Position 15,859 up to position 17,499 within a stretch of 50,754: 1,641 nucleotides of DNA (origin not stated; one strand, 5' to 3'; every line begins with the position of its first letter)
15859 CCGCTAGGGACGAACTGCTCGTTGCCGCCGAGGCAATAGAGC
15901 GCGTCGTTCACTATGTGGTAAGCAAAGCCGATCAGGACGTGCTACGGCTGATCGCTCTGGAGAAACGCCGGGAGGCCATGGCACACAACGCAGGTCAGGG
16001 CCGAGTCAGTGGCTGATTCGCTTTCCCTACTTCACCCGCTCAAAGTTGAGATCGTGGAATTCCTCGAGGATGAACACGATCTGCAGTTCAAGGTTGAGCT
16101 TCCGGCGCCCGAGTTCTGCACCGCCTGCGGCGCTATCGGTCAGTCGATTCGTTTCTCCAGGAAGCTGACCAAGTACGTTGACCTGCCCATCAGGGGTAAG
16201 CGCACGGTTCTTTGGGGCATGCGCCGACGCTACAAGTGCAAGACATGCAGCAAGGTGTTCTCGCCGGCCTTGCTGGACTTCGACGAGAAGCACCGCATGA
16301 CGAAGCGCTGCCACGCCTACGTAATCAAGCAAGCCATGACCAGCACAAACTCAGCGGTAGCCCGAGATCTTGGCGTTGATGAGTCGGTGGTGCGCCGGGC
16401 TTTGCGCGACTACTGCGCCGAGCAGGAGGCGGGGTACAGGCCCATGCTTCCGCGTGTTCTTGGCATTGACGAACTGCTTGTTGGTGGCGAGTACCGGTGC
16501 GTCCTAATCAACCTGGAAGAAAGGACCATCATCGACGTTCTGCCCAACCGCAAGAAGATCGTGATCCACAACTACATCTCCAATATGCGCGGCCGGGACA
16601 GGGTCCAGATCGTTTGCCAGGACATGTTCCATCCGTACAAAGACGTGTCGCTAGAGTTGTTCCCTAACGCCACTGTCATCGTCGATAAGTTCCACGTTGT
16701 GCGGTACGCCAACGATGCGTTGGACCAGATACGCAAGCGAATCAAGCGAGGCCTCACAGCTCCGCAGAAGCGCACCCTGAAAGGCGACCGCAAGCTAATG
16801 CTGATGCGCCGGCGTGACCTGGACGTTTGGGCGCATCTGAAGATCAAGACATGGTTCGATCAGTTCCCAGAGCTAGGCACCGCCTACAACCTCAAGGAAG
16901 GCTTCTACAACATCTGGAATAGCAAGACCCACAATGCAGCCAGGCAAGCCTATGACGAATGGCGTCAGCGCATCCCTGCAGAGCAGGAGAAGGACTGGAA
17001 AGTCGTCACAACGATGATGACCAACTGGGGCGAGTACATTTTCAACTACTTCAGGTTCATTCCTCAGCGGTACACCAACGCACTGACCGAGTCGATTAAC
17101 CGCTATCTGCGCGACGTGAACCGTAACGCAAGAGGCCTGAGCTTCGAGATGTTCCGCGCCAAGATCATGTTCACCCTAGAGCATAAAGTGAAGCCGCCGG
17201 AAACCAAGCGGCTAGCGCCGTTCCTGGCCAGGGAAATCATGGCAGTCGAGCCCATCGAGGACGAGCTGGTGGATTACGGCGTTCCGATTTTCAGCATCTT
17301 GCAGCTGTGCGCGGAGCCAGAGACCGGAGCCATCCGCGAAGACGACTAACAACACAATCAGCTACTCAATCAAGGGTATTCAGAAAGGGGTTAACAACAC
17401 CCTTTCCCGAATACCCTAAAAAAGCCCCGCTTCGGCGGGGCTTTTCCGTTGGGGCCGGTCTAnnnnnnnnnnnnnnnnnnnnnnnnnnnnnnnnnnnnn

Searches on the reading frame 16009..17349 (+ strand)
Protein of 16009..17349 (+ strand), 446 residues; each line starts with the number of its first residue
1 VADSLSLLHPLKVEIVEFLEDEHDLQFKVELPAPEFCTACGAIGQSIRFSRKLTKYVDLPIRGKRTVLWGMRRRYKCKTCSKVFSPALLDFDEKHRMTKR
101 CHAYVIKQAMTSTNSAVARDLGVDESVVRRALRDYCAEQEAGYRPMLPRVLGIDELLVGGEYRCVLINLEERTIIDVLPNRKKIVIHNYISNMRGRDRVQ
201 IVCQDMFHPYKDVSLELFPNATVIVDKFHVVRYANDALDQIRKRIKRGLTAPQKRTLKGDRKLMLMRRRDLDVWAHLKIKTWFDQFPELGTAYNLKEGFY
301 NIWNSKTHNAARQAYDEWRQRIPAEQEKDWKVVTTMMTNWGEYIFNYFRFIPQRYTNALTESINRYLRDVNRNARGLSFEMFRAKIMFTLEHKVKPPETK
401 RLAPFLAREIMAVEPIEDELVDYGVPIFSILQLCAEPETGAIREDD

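Call 3: search_protein_families(library=pfam, proteins=[window:16009-17349:+], max_evalue=0.1)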
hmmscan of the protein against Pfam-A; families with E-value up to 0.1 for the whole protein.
window:16009-17349:+ (446 aa): 6 families
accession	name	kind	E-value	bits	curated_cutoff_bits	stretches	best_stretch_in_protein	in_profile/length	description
PF01610.23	DDE_Tnp_ISL3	-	7.5e-58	196.6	23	1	151-386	1-240/240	Transposase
PF13542.12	HTH_Tnp_ISL3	-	2.8e-07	30.3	27.4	1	92-135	7-50/51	Helix-turn-helix domain of transposase family ISL3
PF14690.11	Zn_ribbon_ISL3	-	2.6e-05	24.9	25.5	1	34-80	2-47/47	zinc-finger of transposase IS204/IS1001/IS1096/IS1165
PF13551.12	HTH_29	-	0.04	14.5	28.1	0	112-142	13-43/64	Winged helix-turn helix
PF24071.1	Phage_zn_bind_3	-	0.097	13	27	0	69-102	10-41/46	Phage FDXHR zinc binding domain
PF13384.12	HTH_23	-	0.1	12.9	24.6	0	113-138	19-44/50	Homeodomain-like domain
